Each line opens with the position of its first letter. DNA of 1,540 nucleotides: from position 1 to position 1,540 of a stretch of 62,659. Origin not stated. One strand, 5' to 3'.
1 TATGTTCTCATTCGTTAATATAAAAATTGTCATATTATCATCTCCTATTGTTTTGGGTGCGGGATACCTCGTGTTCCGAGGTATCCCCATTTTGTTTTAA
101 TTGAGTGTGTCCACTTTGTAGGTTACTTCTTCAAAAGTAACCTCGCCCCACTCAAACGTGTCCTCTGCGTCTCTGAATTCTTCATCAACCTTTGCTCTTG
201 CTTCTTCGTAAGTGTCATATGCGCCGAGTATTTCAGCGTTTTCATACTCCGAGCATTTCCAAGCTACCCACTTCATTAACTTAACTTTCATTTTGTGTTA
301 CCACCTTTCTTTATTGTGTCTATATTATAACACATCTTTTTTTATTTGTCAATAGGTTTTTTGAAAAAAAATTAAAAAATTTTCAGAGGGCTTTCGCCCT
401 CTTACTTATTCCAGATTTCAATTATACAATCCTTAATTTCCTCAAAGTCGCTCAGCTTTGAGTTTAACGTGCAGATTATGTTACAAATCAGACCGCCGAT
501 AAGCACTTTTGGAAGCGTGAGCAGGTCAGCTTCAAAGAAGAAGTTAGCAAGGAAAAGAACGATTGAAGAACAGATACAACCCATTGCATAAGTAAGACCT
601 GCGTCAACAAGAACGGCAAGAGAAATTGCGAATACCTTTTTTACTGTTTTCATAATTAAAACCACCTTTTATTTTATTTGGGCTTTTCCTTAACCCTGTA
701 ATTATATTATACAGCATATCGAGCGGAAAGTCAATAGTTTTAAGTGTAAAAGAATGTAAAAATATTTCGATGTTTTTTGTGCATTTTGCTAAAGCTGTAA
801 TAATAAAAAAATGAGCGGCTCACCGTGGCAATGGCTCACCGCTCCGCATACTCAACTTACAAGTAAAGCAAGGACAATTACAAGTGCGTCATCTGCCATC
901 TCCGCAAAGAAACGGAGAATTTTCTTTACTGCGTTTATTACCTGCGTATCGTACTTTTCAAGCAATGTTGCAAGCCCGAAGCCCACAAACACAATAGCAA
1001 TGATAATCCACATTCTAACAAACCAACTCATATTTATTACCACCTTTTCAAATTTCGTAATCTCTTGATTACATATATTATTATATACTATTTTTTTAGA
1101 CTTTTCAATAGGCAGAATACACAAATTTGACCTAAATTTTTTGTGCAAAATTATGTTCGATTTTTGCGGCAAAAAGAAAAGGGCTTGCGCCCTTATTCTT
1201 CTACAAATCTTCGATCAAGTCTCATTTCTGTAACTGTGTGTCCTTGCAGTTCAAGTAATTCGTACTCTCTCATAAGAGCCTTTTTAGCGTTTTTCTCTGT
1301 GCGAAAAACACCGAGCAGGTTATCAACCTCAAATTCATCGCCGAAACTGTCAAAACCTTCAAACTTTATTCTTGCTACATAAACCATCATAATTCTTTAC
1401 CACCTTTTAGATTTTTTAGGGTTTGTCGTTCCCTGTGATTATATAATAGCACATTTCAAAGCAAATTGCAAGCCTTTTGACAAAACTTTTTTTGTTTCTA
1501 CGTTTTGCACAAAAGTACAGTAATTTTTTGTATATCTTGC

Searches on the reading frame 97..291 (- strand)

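Call 55: search_protein_families(library=pfam, proteins=[window:97-291:-], max_evalue=0.01)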
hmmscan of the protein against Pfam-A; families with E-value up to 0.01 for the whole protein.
window:97-291:- (64 aa): 1 family
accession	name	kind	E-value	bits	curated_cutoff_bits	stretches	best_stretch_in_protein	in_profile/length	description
PF24024.1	DUF7336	-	0.00042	20.5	25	1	13-58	9-54/60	Domain of unknown function (DUF7336)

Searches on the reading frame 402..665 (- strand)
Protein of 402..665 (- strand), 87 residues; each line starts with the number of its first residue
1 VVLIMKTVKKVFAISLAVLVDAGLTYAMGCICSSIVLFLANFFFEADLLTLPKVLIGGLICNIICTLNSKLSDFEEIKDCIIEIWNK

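Call 55: search_protein_families(library=pfam, proteins=[window:402-665:-], max_evalue=0.01)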
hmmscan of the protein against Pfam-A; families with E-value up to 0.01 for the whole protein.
window:402-665:- (87 aa): 1 family
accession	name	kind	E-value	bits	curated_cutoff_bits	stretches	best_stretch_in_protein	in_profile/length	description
PF17628.7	IncD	-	0.0013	18.9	27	1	13-63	45-94/141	Inclusion membrane protein D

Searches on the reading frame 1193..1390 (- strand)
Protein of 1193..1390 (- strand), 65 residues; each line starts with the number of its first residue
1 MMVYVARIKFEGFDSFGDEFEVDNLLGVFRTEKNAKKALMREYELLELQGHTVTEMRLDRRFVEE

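Call 55: search_protein_families(library=pfam, proteins=[window:1193-1390:-], max_evalue=0.01)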
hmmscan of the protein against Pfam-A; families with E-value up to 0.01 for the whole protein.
window:1193-1390:- (65 aa): 1 family
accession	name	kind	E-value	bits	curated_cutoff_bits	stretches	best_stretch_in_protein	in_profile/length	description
PF24024.1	DUF7336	-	0.0012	19.1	25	1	20-44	10-35/60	Domain of unknown function (DUF7336)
